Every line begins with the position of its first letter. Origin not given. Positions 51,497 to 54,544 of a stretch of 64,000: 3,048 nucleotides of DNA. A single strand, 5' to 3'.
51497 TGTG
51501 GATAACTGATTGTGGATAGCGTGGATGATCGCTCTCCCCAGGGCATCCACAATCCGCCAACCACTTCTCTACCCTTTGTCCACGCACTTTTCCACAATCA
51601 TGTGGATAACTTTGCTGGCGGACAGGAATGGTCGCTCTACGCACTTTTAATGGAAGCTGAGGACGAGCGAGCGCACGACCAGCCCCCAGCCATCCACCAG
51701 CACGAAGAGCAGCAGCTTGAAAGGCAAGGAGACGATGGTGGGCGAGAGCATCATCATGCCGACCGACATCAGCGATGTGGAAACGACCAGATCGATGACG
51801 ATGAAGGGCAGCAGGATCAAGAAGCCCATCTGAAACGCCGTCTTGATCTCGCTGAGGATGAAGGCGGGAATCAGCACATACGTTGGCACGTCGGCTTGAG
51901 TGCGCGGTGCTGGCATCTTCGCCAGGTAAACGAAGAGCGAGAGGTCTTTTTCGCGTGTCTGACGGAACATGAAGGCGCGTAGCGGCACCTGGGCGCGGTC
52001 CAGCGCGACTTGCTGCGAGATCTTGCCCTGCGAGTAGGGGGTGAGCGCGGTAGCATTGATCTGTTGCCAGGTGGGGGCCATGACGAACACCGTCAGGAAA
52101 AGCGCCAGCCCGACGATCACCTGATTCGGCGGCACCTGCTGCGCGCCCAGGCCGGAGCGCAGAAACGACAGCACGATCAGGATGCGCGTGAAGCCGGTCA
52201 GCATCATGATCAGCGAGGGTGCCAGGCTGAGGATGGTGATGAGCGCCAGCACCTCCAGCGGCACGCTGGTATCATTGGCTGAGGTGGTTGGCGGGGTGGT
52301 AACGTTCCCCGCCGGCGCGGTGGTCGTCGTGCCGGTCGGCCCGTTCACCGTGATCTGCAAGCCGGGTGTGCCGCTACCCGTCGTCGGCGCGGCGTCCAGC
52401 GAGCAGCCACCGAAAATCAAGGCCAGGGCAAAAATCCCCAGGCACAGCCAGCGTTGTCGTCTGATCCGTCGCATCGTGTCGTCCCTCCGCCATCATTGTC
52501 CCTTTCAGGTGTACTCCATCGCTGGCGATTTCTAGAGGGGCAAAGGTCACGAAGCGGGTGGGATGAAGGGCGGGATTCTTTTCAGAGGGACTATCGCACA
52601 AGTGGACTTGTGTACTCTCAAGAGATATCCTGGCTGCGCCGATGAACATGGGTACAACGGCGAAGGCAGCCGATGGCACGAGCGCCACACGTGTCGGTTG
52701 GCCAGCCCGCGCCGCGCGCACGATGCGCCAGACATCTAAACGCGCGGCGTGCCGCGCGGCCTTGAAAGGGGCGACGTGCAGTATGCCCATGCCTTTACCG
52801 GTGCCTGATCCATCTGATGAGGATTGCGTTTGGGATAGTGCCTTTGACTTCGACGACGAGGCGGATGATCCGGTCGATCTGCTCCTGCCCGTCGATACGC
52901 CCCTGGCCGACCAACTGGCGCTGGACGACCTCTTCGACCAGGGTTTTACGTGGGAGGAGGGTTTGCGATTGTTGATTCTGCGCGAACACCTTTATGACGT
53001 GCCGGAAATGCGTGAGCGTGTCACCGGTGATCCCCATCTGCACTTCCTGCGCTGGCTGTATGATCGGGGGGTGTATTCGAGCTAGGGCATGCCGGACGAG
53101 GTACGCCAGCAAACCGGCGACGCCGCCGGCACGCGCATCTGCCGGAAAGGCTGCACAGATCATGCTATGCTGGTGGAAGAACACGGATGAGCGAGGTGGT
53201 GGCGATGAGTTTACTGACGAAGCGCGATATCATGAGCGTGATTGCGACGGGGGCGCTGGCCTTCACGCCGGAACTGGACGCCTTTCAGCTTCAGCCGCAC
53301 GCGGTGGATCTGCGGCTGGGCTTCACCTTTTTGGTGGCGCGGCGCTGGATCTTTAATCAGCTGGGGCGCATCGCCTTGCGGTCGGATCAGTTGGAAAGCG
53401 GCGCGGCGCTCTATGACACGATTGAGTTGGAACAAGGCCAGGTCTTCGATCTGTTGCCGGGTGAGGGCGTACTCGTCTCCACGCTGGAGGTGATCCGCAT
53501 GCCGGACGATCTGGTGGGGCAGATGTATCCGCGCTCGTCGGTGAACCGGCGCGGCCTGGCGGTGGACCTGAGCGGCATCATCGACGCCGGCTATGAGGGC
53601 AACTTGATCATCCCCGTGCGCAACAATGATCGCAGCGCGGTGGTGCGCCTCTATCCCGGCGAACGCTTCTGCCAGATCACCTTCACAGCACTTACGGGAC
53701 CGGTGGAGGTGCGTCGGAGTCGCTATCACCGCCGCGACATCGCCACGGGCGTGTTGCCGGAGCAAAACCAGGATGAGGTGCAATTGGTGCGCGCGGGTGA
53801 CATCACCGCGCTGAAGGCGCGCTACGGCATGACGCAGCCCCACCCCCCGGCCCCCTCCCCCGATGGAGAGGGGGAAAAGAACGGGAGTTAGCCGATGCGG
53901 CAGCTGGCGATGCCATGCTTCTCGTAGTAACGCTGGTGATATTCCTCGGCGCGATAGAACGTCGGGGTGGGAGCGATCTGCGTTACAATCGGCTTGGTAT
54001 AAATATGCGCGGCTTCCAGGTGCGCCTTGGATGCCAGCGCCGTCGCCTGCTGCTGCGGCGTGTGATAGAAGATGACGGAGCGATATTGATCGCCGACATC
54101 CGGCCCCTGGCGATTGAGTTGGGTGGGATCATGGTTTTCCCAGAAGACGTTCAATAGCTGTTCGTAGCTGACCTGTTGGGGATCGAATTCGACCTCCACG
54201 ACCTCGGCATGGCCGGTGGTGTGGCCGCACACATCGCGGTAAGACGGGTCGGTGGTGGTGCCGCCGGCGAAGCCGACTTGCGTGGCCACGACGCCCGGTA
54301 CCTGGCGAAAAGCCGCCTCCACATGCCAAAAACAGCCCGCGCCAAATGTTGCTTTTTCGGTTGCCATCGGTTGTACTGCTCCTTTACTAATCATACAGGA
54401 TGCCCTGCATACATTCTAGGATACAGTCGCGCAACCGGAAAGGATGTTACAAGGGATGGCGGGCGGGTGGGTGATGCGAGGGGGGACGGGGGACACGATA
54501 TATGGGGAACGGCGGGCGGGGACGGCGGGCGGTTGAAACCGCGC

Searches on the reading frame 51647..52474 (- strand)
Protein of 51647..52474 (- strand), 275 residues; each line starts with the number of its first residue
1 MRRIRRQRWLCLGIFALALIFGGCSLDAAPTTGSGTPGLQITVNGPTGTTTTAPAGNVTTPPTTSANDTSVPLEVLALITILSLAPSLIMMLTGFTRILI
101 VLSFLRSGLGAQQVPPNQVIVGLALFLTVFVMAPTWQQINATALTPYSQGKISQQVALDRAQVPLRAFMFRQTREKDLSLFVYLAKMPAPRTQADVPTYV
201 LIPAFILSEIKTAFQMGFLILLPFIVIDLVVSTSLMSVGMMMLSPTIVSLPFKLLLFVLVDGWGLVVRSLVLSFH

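Call 7: search_protein_families(library=pfam, proteins=[window:51647-52474:-], max_evalue=0.01)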
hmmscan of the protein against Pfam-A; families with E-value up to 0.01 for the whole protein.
window:51647-52474:- (275 aa): 2 families
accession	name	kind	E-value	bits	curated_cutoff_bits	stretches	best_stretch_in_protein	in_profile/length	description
PF00813.25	FliP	-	3.7e-80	268.8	26.9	1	78-270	1-191/191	FliP family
PF13567.11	DUF4131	-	0.00044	20.4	31.6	0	3-78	26-93/165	Domain of unknown function (DUF4131)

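Call 13: find_related_loci(query=window:51647-52474:-, collection=genome_contigs, flank=10000)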
Query window:51647-52474:- (275 aa) in genome_contigs; peptide patterns used: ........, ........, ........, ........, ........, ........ (x = any residue, [..] = any of these).
543 stretches matched a pattern; 414 encode a relative of the query (tblastn E <= 1e-3); the best 80 are kept; 80 distinct loci.
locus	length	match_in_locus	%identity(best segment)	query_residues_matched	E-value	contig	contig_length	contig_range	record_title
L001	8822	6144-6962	82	6-275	3e-142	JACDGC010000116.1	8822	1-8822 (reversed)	MAG: Ktedonobacterales bacterium isolate MGR_bin402 SD2908_NODE_3702_length_8822_cov_0.781024, whole genome shotgun sequ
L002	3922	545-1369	85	2-275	1e-142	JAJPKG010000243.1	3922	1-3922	MAG: Proteobacteria bacterium isolate Centralia_MAG_675 k107_15049027, whole genome shotgun sequence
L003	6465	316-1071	84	27-275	8e-132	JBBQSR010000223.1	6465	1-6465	MAG: Ktedonobacterales bacterium isolate Co_metawrap_1765 Cmw_1765_k141_28976511_length_6465_cov_6.0000, whole genome sh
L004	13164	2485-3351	71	1-275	3e-124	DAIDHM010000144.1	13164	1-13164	MAG TPA_asm: Ktedonobacteria bacterium isolate clean345 k141_936766, whole genome shotgun sequence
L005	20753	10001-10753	73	13-275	3e-114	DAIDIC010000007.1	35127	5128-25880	MAG TPA_asm: Ktedonobacteria bacterium isolate clean5 k141_298737, whole genome shotgun sequence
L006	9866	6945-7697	72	13-275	1e-110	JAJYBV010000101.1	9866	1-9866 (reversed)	MAG: Chloroflexi bacterium isolate BP9.bin130 NODE_14302_length_9866_cov_2.529520, whole genome shotgun sequence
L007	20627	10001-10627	68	67-275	4e-93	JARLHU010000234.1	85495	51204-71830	MAG: Desulfosporosinus sp. isolate MAG_BO167 MetaBAT2_Bin_167_sub_Oxic_k141_2350743, whole genome shotgun sequence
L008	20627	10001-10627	69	67-275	6e-93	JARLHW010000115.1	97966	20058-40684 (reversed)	MAG: Desulfosporosinus sp. isolate MAG_CO4 MetaCoAG_Bin_4_sub_Oxic_k141_684832, whole genome shotgun sequence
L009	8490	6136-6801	59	54-275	4e-85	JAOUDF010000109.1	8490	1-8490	MAG: Nitrospirota bacterium isolate 4_1_Jan_SF_Bin16 4_1_Jan_SF_Bin16_scaffold_3723_c1, whole genome shotgun sequence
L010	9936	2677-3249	69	85-275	7e-85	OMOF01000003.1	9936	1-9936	Desulfosporosinus sp. SbF1 strain Peat soil MAG SbF1 genome assembly, contig: SBF1_Contig_100, whole genome shotgun sequ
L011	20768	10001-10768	52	1-275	6e-85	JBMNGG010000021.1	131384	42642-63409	MAG: Tepidanaerobacteraceae bacterium isolate SBF912LR0HQ0147 contig_61343, whole genome shotgun sequence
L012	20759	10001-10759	51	1-275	2e-84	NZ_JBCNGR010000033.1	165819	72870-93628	Paenibacillus algorifonticola strain NRS-1337 NRS_1337_contig_0000033, whole genome shotgun sequence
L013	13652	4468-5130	59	54-274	2e-84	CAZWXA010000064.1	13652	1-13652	MAG TPA_asm: uncultured bacterium isolate SRP119689_co1_6 genome assembly, contig: NODE_6545_length_13652_cov_7.410679,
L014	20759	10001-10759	51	1-275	4e-84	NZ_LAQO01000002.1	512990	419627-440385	Paenibacillus algorifonticola strain XJ259 Scaffold2_1, whole genome shotgun sequence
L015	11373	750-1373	64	68-275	5e-82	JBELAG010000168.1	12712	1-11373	MAG: Solirubrobacteraceae bacterium isolate SPRUCE 88 SPRUCE_88_168, whole genome shotgun sequence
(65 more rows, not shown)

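Call 22: search_protein_families(library=ncbifam, proteins=[window:51647-52474:-], max_evalue=0.01)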
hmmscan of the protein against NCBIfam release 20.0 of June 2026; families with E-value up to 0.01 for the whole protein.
window:51647-52474:- (275 aa): 4 families
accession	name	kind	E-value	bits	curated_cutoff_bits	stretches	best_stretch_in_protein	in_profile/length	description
TIGR01103.1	fliP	equivalog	2.2e-82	275.6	217.45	1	78-274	1-197/197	flagellar type III secretion system pore protein FliP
NF009438.0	PRK12797.1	subfamily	4.1e-61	206.5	179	1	70-274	6-216/217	EscR/YscR/HrcR family type III secretion system export apparatus protein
TIGR01102.1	yscR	equivalog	2.7e-53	180.8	208.6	1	76-270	2-202/202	type III secretion system export apparatus subunit SctR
NF009437.0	PRK12796.1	equivalog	1.7e-39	135.8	263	1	73-274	6-217/223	EscR/YscR/HrcR family type III secretion system export apparatus protein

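Call 37: search_protein_families(library=pfam, proteins=[L005:6691-8247:+, L005:8325-8912:-, L005:10890-11558:-, L005:13318-14739:-, L005:14771-15232:-, L005:15249-15977:-, L005:16021-16680:-, L005:16728-17531:-, L005:18027-18557:+, L005:19108-19794:+], max_evalue=0.0001)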
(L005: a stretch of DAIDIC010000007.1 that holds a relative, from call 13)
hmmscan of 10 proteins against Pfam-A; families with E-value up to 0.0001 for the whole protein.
L005:6691-8247:+ (518 aa): 2 families
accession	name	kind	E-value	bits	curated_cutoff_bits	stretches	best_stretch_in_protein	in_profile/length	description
PF01808.24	AICARFT_IMPCHas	-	3.3e-111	372.1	25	1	132-451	1-310/311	AICARFT/IMPCHase bienzyme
PF02142.27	MGS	-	1.2e-19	70.6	24.1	1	13-127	2-94/94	MGS-like domain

L005:8325-8912:- (195 aa): 2 families
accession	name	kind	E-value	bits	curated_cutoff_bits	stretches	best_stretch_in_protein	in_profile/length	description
PF00707.27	IF3_C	-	5.3e-33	113.3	34.8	1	70-154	1-85/86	Translation initiation factor IF-3, C-terminal domain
PF05198.21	IF3_N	-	1.1e-22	80.4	26.9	1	2-60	11-69/70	Translation initiation factor IF-3, N-terminal domain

L005:10890-11558:- (222 aa): 1 family
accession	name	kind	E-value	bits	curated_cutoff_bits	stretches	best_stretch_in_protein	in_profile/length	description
PF07161.20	LppX_LprAFG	-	8.7e-05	22.9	24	0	103-214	62-189/192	LppX_LprAFG lipoprotein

L005:13318-14739:- (473 aa): 0 families

L005:14771-15232:- (153 aa): 1 family
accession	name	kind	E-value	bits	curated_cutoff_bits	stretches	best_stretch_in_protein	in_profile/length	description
PF03748.19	FliL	-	1.7e-15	57.8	24.6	1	56-153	2-103/103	Flagellar basal body-associated protein FliL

L005:15249-15977:- (242 aa): 2 families
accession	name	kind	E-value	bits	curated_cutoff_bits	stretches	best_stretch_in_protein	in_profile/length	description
PF13677.11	MotB_plug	-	1.1e-22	79.8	24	1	4-55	3-58/58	Membrane MotB of proton-channel complex MotA/MotB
PF00691.25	OmpA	-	1.1e-12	48.5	27.2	1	124-222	2-98/98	OmpA family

L005:16021-16680:- (219 aa): 1 family
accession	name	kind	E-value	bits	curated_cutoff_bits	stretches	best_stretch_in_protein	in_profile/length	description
PF01052.25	FliMN_C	-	1.5e-24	86.2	23.8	1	145-215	2-72/73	Type III flagellar switch regulator (C-ring) FliN C-term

L005:16728-17531:- (267 aa): 2 families
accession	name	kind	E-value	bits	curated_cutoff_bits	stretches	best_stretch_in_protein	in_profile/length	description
PF01618.21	MotA_ExbB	-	9.2e-31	106.7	22.9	1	101-215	3-122/127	MotA/TolQ/ExbB proton channel family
PF20560.3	MotA_N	-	7.1e-06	26.6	27.3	1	7-79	2-75/91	Motility protein A N-terminal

L005:18027-18557:+ (176 aa): 1 family
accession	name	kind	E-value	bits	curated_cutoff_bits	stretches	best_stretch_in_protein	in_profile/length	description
PF02561.19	FliS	-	2.4e-36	124.9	26.7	1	43-154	2-114/115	Flagellar protein FliS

L005:19108-19794:+ (228 aa): 1 family
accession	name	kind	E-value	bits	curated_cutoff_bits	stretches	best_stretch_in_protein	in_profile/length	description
PF04203.18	Sortase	-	1.3e-23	83.5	26.6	1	106-227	2-124/125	Sortase domain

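Call 62: search_protein_families(library=pfam, proteins=[L004:3870-5024:+], max_evalue=0.001)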
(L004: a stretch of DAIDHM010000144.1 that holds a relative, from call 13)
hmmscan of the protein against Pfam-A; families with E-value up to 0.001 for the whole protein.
L004:3870-5024:+ (384 aa): 3 families
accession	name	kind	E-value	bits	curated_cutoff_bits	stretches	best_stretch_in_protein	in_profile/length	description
PF02894.22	GFO_IDH_MocA_C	-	4.8e-30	105.4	22.9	1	164-384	2-218/218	Oxidoreductase family, C-terminal alpha/beta domain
PF22725.1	GFO_IDH_MocA_C3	-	6.3e-25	88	27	1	159-283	1-123/124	GFO/IDH/MocA C-terminal domain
PF01408.29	GFO_IDH_MocA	-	2.6e-19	70.5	24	1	32-149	1-118/120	Oxidoreductase family, NAD-binding Rossmann fold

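Call 64: search_protein_families(library=pfam, proteins=[L001:335-1099:+, L001:1285-2118:+, L001:1645-2319:-, L001:2948-3703:+, L001:3224-4204:-, L001:4348-5298:-, L001:4363-5319:+, L001:5359-5832:-, L001:2742-3164:+], max_evalue=0.001)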
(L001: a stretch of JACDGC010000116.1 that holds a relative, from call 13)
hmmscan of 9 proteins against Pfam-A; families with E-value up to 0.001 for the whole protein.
L001:335-1099:+ (254 aa): 0 families

L001:1285-2118:+ (277 aa): 0 families

L001:1645-2319:- (224 aa): 2 families
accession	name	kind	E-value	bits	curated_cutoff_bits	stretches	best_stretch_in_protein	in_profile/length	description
PF08241.18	Methyltransf_11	-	9.3e-08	33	21.2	1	95-149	43-94/95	Methyltransferase domain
PF13649.12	Methyltransf_25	-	8.1e-05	23.7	27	1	99-146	51-97/97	Methyltransferase domain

L001:2948-3703:+ (251 aa): 0 families

L001:3224-4204:- (326 aa): 0 families

L001:4348-5298:- (316 aa): 3 families
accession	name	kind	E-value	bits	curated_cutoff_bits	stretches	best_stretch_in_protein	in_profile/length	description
PF05368.20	NmrA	-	3.3e-10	40.5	27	1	9-94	6-96/298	NmrA-like family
PF13460.12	NAD_binding_10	-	6.4e-10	39.6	27.2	1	12-120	1-110/184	NAD(P)H-binding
PF01370.27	Epimerase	-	3.1e-08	33.8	20.9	1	9-215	2-229/240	NAD dependent epimerase/dehydratase family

L001:4363-5319:+ (318 aa): 0 families

L001:5359-5832:- (157 aa): 2 families
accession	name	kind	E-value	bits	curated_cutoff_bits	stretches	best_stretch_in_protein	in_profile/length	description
PF00127.26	Copper-bind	-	1.7e-11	44.8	21.2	1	82-155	10-98/99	Copper binding proteins, plastocyanin/azurin family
PF13473.12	Cupredoxin_1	-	7.8e-08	32.7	27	1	74-155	20-104/104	Cupredoxin-like domain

L001:2742-3164:+ (140 aa): 0 families

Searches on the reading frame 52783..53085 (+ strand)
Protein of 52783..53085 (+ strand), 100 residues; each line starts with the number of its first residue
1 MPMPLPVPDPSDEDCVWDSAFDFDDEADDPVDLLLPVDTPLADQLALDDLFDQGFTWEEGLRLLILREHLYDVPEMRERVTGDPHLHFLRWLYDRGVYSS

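Call 72: find_homologous_proteins(query=window:52783-53085:+, max_evalue=0.001)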
Query window:52783-53085:+ (100 aa): 16 proteins with E <= 0.001 among 18 candidates.
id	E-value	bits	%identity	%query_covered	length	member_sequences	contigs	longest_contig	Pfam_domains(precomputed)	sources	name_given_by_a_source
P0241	7.9e-50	186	86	100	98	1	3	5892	-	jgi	jgi:hypothetical protein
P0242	1.5e-49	185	84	100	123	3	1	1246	-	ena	-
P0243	3.7e-47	177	81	100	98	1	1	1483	-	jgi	jgi:hypothetical protein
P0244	7.4e-46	173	81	100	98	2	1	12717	-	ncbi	-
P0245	2.3e-41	159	72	98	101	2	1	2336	-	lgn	-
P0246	4.4e-40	154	71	100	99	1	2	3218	-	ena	-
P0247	7.0e-40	154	72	100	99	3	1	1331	-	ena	-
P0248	3.9e-39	151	70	100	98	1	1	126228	-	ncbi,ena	-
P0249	2.9e-38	149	71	98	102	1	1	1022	-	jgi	jgi:hypothetical protein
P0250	6.5e-37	144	66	100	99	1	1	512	-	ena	-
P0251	1.2e-36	143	70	94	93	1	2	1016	-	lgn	-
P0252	1.5e-36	143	66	98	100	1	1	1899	-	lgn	-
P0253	1.6e-35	140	66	100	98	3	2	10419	-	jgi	jgi:hypothetical protein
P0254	7.9e-34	134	63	98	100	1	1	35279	-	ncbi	-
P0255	2.2e-31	126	66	92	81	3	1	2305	-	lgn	-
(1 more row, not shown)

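Call 73: find_encoding_contigs(protein=P0248, flank=10000, max_places=2)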
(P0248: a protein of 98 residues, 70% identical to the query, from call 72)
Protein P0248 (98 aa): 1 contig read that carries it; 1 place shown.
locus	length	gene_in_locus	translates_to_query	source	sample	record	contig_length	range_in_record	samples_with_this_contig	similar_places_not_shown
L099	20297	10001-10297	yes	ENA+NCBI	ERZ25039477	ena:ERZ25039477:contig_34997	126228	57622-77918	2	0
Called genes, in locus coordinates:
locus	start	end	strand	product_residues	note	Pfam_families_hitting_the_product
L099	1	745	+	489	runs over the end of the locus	-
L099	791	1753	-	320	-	PF16921:Tex_YqgF, PF14635:HHH_7 (weak), PF12836:HHH_3, PF17674:HHH_9, PF00575:S1, PF23459:S1_RRP5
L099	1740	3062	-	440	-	PF09371:Tex_N, PF22706:Tex_central_region, PF16921:Tex_YqgF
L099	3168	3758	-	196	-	-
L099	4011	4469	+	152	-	-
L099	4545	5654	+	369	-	PF00356:LacI, PF00532:Peripla_BP_1, PF13407:Peripla_BP_4, PF13377:Peripla_BP_3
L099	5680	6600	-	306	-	PF13489:Methyltransf_23, PF02390:Methyltransf_4 (weak), PF13847:Methyltransf_31, PF08241:Methyltransf_11, PF08242:Methyltransf_12, PF13649:Methyltransf_25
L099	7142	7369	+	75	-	-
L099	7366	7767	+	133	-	PF01850:PIN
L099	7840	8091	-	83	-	-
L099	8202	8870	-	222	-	PF13548:DUF4126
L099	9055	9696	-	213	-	-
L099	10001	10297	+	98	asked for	-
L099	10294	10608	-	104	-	PF01329:Pterin_4a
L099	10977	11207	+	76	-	PF01242:PTPS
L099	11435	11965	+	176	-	PF08267:Meth_synt_1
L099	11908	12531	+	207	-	PF08267:Meth_synt_1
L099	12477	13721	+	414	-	PF01717:Meth_synt_2, PF08267:Meth_synt_1 (weak)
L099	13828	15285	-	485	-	PF00171:Aldedh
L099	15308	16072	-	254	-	PF00106:adh_short, PF08659:KR, PF23441:SDR (weak), PF13561:adh_short_C2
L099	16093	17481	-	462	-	PF00120:Gln-synt_C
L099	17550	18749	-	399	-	PF04389:Peptidase_M28 (weak), PF01546:Peptidase_M20, PF07687:M20_dimer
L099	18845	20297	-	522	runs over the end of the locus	PF13520:AA_permease_2, PF00324:AA_permease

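Call 74: find_encoding_contigs(protein=P0254, flank=10000, max_places=2)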
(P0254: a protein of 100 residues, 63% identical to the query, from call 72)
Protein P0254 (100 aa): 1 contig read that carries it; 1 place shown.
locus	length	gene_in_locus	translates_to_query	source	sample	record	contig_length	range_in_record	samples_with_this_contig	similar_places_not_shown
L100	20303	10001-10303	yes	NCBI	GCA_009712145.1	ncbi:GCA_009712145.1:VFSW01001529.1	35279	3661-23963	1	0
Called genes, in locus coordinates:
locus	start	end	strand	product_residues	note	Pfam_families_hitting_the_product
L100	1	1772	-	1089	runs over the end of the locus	PF14938:SNAP (weak), PF12770:CHAT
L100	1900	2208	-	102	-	-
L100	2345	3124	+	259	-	-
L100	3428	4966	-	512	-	PF00501:AMP-binding, PF13193:AMP-binding_C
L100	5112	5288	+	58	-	-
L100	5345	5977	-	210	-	-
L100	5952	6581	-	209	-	-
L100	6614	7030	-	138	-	PF01521:Fe-S_biosyn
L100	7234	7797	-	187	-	-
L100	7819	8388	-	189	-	-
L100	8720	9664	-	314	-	-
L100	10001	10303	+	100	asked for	-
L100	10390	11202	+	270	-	PF13476:AAA_23, PF02463:SMC_N (faint), PF13304:AAA_21 (weak), PF13175:AAA_15 (weak)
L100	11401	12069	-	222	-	PF17761:DUF1016_N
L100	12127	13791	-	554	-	PF00133:tRNA-synt_1, PF09334:tRNA-synt_1g, PF19303:Anticodon_3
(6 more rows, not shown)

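Call 75: find_encoding_contigs(protein=P0244, flank=10000, max_places=2)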
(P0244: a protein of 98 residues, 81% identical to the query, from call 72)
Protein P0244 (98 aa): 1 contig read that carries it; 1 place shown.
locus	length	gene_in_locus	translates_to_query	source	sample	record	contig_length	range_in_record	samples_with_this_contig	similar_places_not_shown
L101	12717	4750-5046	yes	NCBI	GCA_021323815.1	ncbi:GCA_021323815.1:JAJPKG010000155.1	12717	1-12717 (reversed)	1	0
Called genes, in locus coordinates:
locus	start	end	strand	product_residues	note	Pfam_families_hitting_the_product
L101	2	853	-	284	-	?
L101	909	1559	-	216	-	PF00072:Response_reg, PF00196:GerE, PF08281:Sigma70_r4_2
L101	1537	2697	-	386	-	PF00672:HAMP (weak), PF07730:HisKA_3, PF13581:HATPase_c_2 (weak), PF02518:HATPase_c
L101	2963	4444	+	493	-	PF01011:PQQ (weak), PF13360:PQQ_2, PF13570:Beta-prop_ACSF4 (faint), PF13360:PQQ_2 (weak)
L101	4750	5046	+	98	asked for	-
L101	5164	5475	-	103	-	-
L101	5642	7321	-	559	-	PF00133:tRNA-synt_1, PF01406:tRNA-synt_1e (faint), PF09334:tRNA-synt_1g, PF19303:Anticodon_3, PF08264:Anticodon_1 (weak)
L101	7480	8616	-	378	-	PF02417:Chromate_transp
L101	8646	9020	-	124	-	-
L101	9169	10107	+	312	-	-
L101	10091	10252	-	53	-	-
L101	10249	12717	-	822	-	?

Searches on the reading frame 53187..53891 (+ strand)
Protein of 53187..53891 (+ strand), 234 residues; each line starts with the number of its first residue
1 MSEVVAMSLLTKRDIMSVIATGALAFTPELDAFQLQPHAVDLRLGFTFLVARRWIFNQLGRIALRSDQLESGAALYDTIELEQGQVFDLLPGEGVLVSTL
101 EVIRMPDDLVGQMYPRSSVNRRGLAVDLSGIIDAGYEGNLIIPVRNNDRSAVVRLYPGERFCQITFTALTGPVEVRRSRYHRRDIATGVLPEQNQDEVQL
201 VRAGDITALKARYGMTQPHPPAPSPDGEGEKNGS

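Call 7: search_protein_families(library=pfam, proteins=[window:53187-53891:+], max_evalue=0.01)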
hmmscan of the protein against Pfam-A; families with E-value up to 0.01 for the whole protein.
window:53187-53891:+ (234 aa): 3 families
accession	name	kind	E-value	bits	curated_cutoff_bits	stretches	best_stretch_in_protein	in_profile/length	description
PF22769.1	DCD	-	1.2e-28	100.6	27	1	10-167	2-151/153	dCTP deaminase-like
PF00692.24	dUTPase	-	6.2e-11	42.6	22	1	87-171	24-106/129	dUTPase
PF06559.16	DCD_N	-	1.8e-09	38.2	21.4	1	9-167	4-161/164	2'-deoxycytidine 5'-triphosphate deaminase (DCD) N-terminal domain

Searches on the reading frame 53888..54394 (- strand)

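Call 24: search_protein_families(library=pfam, proteins=[window:53888-54394:-], max_evalue=0.0001)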
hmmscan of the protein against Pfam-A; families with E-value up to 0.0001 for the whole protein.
window:53888-54394:- (168 aa): 1 family
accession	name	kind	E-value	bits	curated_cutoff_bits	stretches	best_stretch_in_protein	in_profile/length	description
PF01625.27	PMSR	-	6e-65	218.6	23.7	1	14-163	1-150/153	Peptide methionine sulfoxide reductase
